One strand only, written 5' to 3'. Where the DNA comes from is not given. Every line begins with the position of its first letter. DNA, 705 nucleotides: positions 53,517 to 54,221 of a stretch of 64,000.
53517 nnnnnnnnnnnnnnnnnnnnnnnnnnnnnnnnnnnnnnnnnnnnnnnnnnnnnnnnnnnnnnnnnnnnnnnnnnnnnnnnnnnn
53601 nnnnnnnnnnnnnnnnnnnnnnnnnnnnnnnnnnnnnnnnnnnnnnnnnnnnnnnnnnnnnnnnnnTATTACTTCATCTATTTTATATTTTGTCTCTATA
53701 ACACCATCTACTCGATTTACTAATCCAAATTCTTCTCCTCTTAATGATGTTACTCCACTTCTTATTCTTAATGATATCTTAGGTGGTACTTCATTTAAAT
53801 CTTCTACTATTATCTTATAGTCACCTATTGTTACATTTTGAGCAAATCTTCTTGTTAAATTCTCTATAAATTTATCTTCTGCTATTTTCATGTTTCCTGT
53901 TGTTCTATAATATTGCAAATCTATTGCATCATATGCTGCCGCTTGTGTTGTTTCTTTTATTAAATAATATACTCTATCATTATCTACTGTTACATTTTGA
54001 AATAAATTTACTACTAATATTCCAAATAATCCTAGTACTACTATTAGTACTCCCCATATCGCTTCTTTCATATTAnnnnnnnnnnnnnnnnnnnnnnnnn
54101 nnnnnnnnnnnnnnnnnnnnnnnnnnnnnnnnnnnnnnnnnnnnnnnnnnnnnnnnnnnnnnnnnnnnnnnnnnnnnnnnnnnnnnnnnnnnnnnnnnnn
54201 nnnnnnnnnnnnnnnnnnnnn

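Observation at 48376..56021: Accessory cell-surface locus inserted between murC and the dcw genes: small pilin, E2-like protein and a 5-gene cluster of secreted/membrane proteins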

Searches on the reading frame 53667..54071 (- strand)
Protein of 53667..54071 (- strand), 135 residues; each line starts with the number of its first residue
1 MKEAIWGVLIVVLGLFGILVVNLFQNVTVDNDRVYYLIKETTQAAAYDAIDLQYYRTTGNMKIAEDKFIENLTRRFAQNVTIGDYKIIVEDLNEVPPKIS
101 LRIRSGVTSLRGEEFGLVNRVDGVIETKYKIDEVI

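Call 48: search_protein_families(library=pfam, proteins=[window:53667-54071:-], max_evalue=10)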
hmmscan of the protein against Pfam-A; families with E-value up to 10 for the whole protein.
seq(135 aa): 1 family
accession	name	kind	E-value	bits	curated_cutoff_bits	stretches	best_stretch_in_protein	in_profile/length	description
PF17424.7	DUF5411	-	4.4e-39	133.9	30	1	1-129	1-134/134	Family of unknown function (DUF5411)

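Call 49: search_protein_representatives(protein=window:53667-54071:-)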
Query: 135 residues. Proteins with E-value up to 0.001 (for the whole library): 547; up to 1e-10: 412; up to 1e-30: 41. The best 150 are listed.
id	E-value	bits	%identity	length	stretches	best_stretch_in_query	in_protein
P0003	5.2e-78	275.3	98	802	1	1-135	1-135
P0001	1.6e-77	273.7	97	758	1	1-135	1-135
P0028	3.7e-77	272.6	98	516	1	1-135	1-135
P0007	2.3e-70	250.6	84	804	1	1-135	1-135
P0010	7.7e-67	239.2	79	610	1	1-135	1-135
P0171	1.7e-65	234.8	76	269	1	1-135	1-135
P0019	1.5e-64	231.8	76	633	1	1-135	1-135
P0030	2.2e-64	231.3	77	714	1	1-135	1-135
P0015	2.8e-64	231.0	75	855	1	1-135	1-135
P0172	2.6e-63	227.8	75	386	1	1-135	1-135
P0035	1.2e-61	222.4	75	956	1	1-135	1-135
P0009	6.0e-61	220.2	74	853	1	1-135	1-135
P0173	4.0e-59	214.3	69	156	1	1-134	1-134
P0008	3.4e-58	211.3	70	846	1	1-135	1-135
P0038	5.6e-56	204.1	72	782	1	1-135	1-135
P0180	3.5e-40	153.1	56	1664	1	1-131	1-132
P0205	2.2e-27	111.7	46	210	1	1-128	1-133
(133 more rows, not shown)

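Call 56: search_solved_structures(query=A4, max_evalue=10)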
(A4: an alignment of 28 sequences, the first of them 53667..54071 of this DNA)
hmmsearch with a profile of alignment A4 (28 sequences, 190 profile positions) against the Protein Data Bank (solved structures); distinct sequences matched with E-value up to 10: 1.
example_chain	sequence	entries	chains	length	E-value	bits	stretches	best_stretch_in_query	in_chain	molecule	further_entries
6s3l_G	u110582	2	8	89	1.1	12.3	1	2-36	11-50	Flagellar biosynthetic protein FliQ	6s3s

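Call 59: find_related_loci(query=A5, collection=metagenome_contigs, flank=10000)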
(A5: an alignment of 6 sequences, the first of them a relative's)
Query A5 (210 aa) in metagenome_contigs; peptide patterns used: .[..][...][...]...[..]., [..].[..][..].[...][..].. (x = any residue, [..] = any of these).
598 stretches matched a pattern; 183 encode a relative of the query (tblastn E <= 1e-3); the best 80 are kept; 80 distinct loci.
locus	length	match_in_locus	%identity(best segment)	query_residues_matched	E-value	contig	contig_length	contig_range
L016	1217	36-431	83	1-132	2e-77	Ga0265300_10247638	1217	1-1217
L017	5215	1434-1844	74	1-137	2e-69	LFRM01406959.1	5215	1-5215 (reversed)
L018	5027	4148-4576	72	1-144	3e-69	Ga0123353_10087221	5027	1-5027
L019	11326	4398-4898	59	1-175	7e-69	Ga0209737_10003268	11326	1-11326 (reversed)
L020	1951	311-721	73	1-137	4e-71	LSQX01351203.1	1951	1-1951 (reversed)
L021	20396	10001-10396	79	1-132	2e-68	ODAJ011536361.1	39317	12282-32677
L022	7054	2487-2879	77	1-131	3e-68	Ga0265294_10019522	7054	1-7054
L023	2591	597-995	77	1-133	1e-68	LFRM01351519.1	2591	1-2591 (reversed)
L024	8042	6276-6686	72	1-137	3e-66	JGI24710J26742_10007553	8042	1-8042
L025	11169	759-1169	72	1-137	3e-66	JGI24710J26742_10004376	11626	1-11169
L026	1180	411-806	69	1-132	3e-69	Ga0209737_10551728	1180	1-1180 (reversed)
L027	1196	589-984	78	1-132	7e-68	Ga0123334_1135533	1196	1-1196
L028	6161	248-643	78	1-132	2e-63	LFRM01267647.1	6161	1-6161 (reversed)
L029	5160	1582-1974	69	1-131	5e-62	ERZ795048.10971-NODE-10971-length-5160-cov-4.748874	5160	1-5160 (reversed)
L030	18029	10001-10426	63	1-142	9e-61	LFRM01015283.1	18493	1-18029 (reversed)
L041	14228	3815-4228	62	1-138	6e-57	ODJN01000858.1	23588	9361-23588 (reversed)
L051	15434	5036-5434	61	1-133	4e-53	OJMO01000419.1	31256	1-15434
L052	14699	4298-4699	61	1-135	8e-53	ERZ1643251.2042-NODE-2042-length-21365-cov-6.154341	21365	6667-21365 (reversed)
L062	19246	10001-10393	53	1-131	4e-50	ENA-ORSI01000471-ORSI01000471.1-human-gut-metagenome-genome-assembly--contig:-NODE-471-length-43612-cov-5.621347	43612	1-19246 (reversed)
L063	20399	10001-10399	56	1-133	4e-50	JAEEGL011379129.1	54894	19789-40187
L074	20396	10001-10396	58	1-132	1e-48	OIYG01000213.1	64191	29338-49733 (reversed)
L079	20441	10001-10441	53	1-142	3e-48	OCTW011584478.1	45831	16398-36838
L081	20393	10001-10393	52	1-131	6e-48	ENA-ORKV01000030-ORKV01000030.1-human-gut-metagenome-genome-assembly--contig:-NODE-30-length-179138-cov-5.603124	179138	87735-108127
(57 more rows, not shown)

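Call 62: search_protein_families(library=pfam, proteins=[L081:5776-6546:+, L081:6543-9989:+, L081:10432-11202:+, L081:11202-12011:+, L081:12018-13124:+, L081:13143-14066:+, L081:14066-14854:+, L081:14935-15180:+, L081:15472-15969:+, L081:16437-17426:+], max_evalue=0.05)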
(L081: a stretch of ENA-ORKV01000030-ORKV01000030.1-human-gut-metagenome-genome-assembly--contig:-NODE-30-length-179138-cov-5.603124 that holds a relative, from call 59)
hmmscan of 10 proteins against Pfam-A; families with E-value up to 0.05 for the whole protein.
L081:5776-6546:+ (256 aa): 1 family
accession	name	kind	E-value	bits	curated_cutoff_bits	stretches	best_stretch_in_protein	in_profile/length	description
PF04418.17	DUF543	-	0.026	14.8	24.1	0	199-235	7-43/75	Domain of unknown function (DUF543)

L081:6543-9989:+ (1148 aa): 0 families

L081:10432-11202:+ (256 aa): 3 families
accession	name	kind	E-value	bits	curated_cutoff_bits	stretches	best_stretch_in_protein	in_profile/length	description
PF16976.10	RcpC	-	0.00013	22.3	28.8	1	122-214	6-106/114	Flp pilus assembly protein RcpC/CpaB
PF08666.17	SAF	-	0.00059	20.8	21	1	47-93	3-48/63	SAF domain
PF13144.11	ChapFlgA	-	0.0089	16.5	23.8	1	46-109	2-60/122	Chaperone for flagella basal body P-ring formation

L081:11202-12011:+ (269 aa): 3 families
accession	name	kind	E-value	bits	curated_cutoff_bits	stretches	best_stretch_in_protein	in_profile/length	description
PF16976.10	RcpC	-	1.7e-07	31.6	28.8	1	122-205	6-97/114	Flp pilus assembly protein RcpC/CpaB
PF08666.17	SAF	-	3.4e-07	31.2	21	1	47-95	3-50/63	SAF domain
PF13144.11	ChapFlgA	-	5.1e-05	23.8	23.8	1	46-116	2-72/122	Chaperone for flagella basal body P-ring formation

L081:12018-13124:+ (368 aa): 19 families
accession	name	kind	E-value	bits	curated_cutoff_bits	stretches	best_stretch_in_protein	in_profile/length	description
PF00437.27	T2SSE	-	5.4e-29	101.4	24.9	1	100-275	103-273/370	Type II/IV secretion system protein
PF13191.12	AAA_16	-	0.00011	23.2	32.6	1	128-187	10-75/167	AAA ATPase domain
PF20720.3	nSTAND3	-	0.00012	22.2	27.2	1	125-179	1-56/155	Novel STAND NTPase 3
PF07728.20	AAA_5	-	0.0004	20.8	22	1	143-229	1-82/139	AAA domain (dynein-related subfamily)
PF02492.25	cobW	-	0.0019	18.2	20.7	1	144-185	3-45/180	CobW/HypB/UreG, nucleotide-binding domain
PF07724.20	AAA_2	-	0.0023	18.4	27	1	143-218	5-79/166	AAA domain (Cdc48 subfamily)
PF06414.18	Zeta_toxin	-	0.0023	17.9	22.3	1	144-176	19-51/199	Zeta toxin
PF00005.33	ABC_tran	-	0.0051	17.9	25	1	135-177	6-47/137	ABC transporter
PF13238.12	AAA_18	-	0.0051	17.7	29.4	1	144-185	1-44/128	AAA domain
PF02367.23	TsaE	-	0.0057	17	26.6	1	126-168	6-48/128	Threonylcarbamoyl adenosine biosynthesis protein TsaE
PF13401.12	AAA_22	-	0.0063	17.3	27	1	143-175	7-40/130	AAA domain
PF00270.35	DEAD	-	0.0075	16.5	26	1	137-182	11-59/167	DEAD/DEAH box helicase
PF03266.21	NTPase_1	-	0.011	16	23.9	0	143-169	1-27/168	NTPase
PF16796.11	Microtub_bd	-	0.012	16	27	0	122-160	71-110/155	Microtubule binding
PF07693.20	KAP_NTPase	-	0.012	15.3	20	1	128-175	6-48/293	KAP family P-loop domain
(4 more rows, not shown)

L081:13143-14066:+ (307 aa): 1 family
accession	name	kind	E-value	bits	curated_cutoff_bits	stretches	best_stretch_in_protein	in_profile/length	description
PF05038.18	Cytochrom_B558a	-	0.0018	18.4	25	1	77-141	19-80/184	Cytochrome Cytochrome b558 alpha-subunit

L081:14066-14854:+ (262 aa): 1 family
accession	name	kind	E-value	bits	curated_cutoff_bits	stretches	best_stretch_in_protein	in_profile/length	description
PF23864.1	DUF7222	-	0.0078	16.9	27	1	102-134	36-64/108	Domain of unknown function (DUF7222)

L081:14935-15180:+ (81 aa): 0 families

L081:15472-15969:+ (165 aa): 0 families

L081:16437-17426:+ (329 aa): 1 family
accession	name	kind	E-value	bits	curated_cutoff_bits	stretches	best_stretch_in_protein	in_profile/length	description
PF03721.20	UDPG_MGDP_dh_N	-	0.046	13.7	27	0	213-261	22-71/187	UDP-glucose/GDP-mannose dehydrogenase family, NAD binding domain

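Call 82: search_solved_structures(query=A9, max_evalue=10)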
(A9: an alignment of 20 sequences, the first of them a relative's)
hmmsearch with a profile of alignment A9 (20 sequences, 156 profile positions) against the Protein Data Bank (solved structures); distinct sequences matched with E-value up to 10: 11.
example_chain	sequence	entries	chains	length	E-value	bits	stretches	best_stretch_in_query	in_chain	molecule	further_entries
8aa9_A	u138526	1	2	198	0.17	15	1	37-70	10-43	Replication factor A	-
8aaj_A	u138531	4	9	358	0.44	13.7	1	37-70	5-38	Replication factor A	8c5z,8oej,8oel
9s2f_35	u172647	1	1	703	0.59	13.2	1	20-109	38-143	Probable ATP-dependent RNA helicase DHX35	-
9hei_H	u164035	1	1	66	1.2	12.2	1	11-33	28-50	Photosystem II reaction center protein H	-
9is4_H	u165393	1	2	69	1.3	12.1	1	11-33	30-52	Photosystem II reaction center protein H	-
9imn_H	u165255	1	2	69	1.3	12.1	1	11-33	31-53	Photosystem II reaction center protein H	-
9iiu_H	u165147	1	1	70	1.3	12.1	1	11-33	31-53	Photosystem II reaction center protein H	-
8r2i_H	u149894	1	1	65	1.4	12.1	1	11-33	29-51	Photosystem II reaction center protein H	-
9iox_H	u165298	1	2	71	1.4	12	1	11-33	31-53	Photosystem II reaction center protein H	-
28zs_A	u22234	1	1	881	1.8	11.7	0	35-76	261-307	Glutathione S-transferase class-mu 26 kDa isozyme,ATP-dependent RNA helicase DHX8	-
6kac_H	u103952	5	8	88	2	11.5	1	11-33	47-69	Photosystem II reaction center protein H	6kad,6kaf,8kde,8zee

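Call 98: search_protein_families(library=pfam, proteins=[L052:12206-14593:+, L079:17800-20046:+, L063:16947-19781:+, L051:13288-14448:+, L074:17023-19347:+, L063:19800-20138:+], max_evalue=0.01)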
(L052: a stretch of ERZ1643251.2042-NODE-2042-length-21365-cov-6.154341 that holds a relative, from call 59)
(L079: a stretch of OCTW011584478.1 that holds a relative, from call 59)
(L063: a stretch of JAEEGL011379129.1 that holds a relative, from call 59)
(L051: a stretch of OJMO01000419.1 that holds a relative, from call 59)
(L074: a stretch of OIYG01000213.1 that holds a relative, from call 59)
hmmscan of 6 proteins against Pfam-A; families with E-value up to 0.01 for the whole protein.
L052:12206-14593:+ (795 aa): 1 family
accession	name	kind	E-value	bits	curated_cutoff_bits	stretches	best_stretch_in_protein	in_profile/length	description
PF00877.26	NLPC_P60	-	0.0081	16.6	23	0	663-722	11-72/105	NlpC/P60 family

L079:17800-20046:+ (748 aa): 2 families
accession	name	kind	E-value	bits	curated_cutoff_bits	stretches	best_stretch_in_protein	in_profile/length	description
PF01551.29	Peptidase_M23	-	1.3e-27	96.3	28.7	1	633-730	2-95/96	Peptidase family M23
PF00959.24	Phage_lysozyme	-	0.0028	18.4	22.3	0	405-512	5-81/125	Phage lysozyme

L063:16947-19781:+ (944 aa): 23 families
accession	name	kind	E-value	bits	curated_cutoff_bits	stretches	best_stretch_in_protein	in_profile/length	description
PF17755.6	UvrA_DNA-bind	-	1.3e-34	119.2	23.2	1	299-404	3-109/110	UvrA DNA-binding domain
PF17760.6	UvrA_inter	-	1e-30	106.2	23.3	1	142-246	1-106/109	UvrA interaction domain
PF00005.33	ABC_tran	-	2.5e-21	77.2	25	3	799-865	78-137/137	ABC transporter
PF02463.25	SMC_N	-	1e-09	38.6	40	0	440-566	118-211/220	RecF/RecN/SMC N terminal domain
PF03193.22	RsgA_GTPase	-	3.6e-08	33.9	30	1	596-661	64-129/174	RsgA GTPase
PF20703.3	nSTAND1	-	1.6e-07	31.8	27.1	1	638-664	33-59/379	Novel STAND NTPase 1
PF13191.12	AAA_16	-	2.1e-07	32.1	32.6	1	639-680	25-63/167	AAA ATPase domain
PF20720.3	nSTAND3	-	7.6e-07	29.4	27.2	0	639-700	18-78/155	Novel STAND NTPase 3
PF13555.12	AAA_29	-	5.1e-06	26.6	27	0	632-655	16-39/61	P-loop containing region of AAA domain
PF01637.24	ATPase_2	-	2.8e-05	24.5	33.2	0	639-721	21-104/225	ATPase domain predominantly from Archaea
PF25201.1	nSTAND6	-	6.6e-05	23.4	27.7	0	625-663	5-43/148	Novel STAND NTPase 6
PF13671.12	AAA_33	-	0.0001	23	27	0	38-53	1-16/143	AAA domain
PF13401.12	AAA_22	-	0.00024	21.9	27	0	639-669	6-33/130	AAA domain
PF13173.12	AAA_14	-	0.00032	21.2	27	0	639-680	3-40/129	AAA domain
PF01583.26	APS_kinase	-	0.00062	20.3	21.1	0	639-675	3-38/152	Adenylylsulphate kinase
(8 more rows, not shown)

L051:13288-14448:+ (386 aa): 1 family
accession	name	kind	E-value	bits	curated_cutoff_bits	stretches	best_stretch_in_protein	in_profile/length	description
PF25667.1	ASFV_P17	-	0.0079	16.7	27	0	40-79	41-79/117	African swine fever virus minor capsid protein p17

L074:17023-19347:+ (774 aa): 1 family
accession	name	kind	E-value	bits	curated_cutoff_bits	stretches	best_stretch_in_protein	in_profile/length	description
PF07963.17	N_methyl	-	2.2e-07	30.6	21.2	1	3-26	2-25/27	Prokaryotic N-terminal methylation motif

L063:19800-20138:+ (112 aa): 1 family
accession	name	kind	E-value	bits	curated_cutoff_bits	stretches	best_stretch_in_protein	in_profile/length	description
PF03194.20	LUC7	-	0.0052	17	33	1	7-75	121-187/246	LUC7 N_terminus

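Call 99: search_protein_families(library=pfam, proteins=[L081:17441-17791:+, L081:17848-18186:+, L062:18195-18560:+, L063:16148-16468:+, L041:11122-11481:+, L030:15964-16323:+, L051:12180-12575:+], max_evalue=5)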
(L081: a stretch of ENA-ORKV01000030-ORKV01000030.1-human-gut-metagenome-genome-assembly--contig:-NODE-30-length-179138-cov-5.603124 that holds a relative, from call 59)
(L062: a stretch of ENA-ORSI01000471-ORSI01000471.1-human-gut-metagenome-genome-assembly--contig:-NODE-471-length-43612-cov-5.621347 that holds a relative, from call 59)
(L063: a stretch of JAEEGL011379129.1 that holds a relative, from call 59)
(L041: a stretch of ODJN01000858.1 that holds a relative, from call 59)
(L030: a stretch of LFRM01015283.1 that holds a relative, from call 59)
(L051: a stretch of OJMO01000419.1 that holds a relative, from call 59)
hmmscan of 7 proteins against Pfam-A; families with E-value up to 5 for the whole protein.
L081:17441-17791:+ (116 aa): 0 families

L081:17848-18186:+ (112 aa): 5 families
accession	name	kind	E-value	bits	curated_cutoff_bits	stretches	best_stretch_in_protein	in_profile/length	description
PF18895.5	T4SS_pilin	-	0.0009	19.7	26.6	1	21-76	16-71/71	Type IV secretion system pilin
PF00001.26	7tm_1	-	0.0027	17.7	30.5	1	10-86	149-229/260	7 transmembrane receptor (rhodopsin family)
PF13853.12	7tm_4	-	0.0057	16.9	27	1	11-77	165-231/280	Olfactory receptor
PF09990.14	DUF2231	-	0.042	14.4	26.4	1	9-53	32-70/139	Predicted membrane protein (DUF2231)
PF17534.7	DUF5453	-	0.9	9.9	25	0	11-76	83-145/186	Family of unknown function (DUF5453)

L062:18195-18560:+ (121 aa): 3 families
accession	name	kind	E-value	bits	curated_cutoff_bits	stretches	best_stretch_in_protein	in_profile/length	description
PF18895.5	T4SS_pilin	-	0.0087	16.5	26.6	1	10-79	2-71/71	Type IV secretion system pilin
PF07937.16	DUF1686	-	0.061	13.7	25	1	31-76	95-140/182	Protein of unknown function (DUF1686)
PF01534.23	Frizzled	-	0.086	12.5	22.3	1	20-108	185-274/322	Frizzled/Smoothened family membrane region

L063:16148-16468:+ (106 aa): 8 families
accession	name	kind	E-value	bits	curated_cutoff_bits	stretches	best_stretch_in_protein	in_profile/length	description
PF01534.23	Frizzled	-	0.012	15.3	22.3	1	22-98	187-267/322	Frizzled/Smoothened family membrane region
PF00002.29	7tm_2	-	0.017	14.8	20.6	1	10-83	155-227/250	7 transmembrane receptor (Secretin family)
PF04547.17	Anoctamin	-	0.027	13.8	28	1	16-85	119-189/460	Calcium-activated chloride channel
PF10325.15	7TM_GPCR_Srz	-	0.029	14.2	22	1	6-96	72-164/265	Serpentine type 7TM GPCR chemoreceptor Srz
PF18895.5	T4SS_pilin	-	0.042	14.4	26.6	1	11-79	3-71/71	Type IV secretion system pilin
PF13209.11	DUF4017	-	0.11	12.8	21.6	1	61-87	2-28/60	Protein of unknown function (DUF4017)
PF15202.11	Adipogenin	-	0.14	12.8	27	1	21-56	16-51/79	Adipogenin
PF17319.7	DUF5362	-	1.3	9.4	25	1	39-82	48-91/94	Family of unknown function (DUF5362)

L041:11122-11481:+ (119 aa): 5 families
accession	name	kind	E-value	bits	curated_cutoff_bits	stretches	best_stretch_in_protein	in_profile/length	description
PF18895.5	T4SS_pilin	-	0.0028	18.2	26.6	1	19-86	8-71/71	Type IV secretion system pilin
PF05296.19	TAS2R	-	0.0074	15.9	22.2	1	24-107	189-273/303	Taste receptor protein (TAS2R)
PF04893.22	Yip1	-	0.011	16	28.6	1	25-107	25-99/173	Yip1 domain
PF16943.10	T4SS_CagC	-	0.053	14.1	27.9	1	14-83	41-112/119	Cag pathogenicity island, type IV secretory system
PF13828.11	DUF4190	-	0.51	10.6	35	1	71-91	11-30/62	Domain of unknown function (DUF4190)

L030:15964-16323:+ (119 aa): 7 families
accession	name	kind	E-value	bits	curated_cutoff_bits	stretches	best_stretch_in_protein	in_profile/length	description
PF18895.5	T4SS_pilin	-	0.00035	21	26.6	1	34-92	17-71/71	Type IV secretion system pilin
PF13853.12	7tm_4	-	0.002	18.4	27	1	25-98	163-236/280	Olfactory receptor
PF00001.26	7tm_1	-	0.0058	16.6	30.5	1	14-104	135-235/260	7 transmembrane receptor (rhodopsin family)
PF17319.7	DUF5362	-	0.017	15.5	25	1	39-96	31-88/94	Family of unknown function (DUF5362)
PF04647.20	AgrB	-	0.037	13.8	23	1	23-85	101-159/185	Accessory gene regulator B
PF09323.15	DUF1980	-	0.05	14.5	25.9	1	24-94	20-95/110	DUF1980 N-terminal domain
PF01534.23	Frizzled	-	0.087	12.5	22.3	1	33-96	185-250/322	Frizzled/Smoothened family membrane region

L051:12180-12575:+ (131 aa): 7 families
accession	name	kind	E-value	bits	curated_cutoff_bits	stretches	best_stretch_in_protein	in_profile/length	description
PF18895.5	T4SS_pilin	-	0.00024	21.6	26.6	1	22-89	11-71/71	Type IV secretion system pilin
PF01534.23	Frizzled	-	0.00086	19.1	22.3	1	14-125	166-280/322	Frizzled/Smoothened family membrane region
PF10327.15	7TM_GPCR_Sri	-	0.049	13.3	23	1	24-90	197-262/303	Serpentine type 7TM GPCR chemoreceptor Sri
PF09323.15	DUF1980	-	0.054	14.4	25.9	1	31-98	33-102/110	DUF1980 N-terminal domain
PF05323.17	Pox_A21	-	0.067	14.2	25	1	23-42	4-23/111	Poxvirus A21 Protein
PF04749.22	PLAC8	-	0.15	13.5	34.4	1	68-114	39-88/101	PLAC8 family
PF11137.13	DUF2909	-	0.97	9.8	31.4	1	34-92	1-59/60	Protein of unknown function (DUF2909)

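Call 100: search_dna_similar(query=window:53667-54071:-, collection=plasmids, mode=protein, max_evalue=0.001, max_rows=30)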
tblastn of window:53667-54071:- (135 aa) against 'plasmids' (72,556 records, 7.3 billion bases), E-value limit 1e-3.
No match.

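Call 101: search_dna_similar(query=P0205, collection=plasmids, mode=protein, max_evalue=0.001, max_rows=30)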
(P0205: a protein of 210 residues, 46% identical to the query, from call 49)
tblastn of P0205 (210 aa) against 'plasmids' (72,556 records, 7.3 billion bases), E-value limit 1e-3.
No match.
